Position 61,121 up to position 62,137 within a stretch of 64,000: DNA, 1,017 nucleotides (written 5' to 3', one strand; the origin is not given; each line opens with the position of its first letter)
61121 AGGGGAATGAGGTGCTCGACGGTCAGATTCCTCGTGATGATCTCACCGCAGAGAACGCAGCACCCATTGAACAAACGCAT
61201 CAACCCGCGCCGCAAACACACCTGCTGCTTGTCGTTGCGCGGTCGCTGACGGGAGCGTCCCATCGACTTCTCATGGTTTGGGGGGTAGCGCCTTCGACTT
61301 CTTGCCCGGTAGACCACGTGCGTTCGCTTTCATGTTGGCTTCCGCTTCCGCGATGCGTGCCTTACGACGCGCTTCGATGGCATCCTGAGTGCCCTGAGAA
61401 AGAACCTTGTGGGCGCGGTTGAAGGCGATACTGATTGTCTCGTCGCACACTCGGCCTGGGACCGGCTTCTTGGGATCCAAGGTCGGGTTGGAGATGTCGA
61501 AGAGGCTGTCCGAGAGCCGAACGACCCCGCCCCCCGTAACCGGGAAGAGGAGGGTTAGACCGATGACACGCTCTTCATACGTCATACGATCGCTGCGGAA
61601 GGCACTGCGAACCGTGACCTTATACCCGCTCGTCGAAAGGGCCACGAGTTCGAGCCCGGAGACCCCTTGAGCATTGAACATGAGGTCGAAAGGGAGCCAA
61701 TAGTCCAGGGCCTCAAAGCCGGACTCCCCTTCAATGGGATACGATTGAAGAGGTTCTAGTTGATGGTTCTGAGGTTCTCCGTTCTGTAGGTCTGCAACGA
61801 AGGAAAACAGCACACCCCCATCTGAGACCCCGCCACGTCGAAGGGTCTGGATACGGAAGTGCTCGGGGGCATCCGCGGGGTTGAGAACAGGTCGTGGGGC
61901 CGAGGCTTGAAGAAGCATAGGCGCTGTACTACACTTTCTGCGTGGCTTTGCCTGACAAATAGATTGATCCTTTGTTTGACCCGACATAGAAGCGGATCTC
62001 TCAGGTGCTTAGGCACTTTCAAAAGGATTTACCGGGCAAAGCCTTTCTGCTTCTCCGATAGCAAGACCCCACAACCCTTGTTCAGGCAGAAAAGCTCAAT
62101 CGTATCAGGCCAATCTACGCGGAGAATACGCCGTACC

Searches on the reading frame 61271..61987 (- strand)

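Call 101: search_protein_families(library=pfam, proteins=[window:61271-61987:-], max_evalue=1)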
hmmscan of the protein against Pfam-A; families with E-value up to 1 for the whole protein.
window:61271-61987:- (238 aa): 1 family
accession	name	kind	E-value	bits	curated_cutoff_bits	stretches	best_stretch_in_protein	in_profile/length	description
PF20172.3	DUF6538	-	0.066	13.3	27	1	189-217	23-51/60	Domain of unknown function (DUF6538)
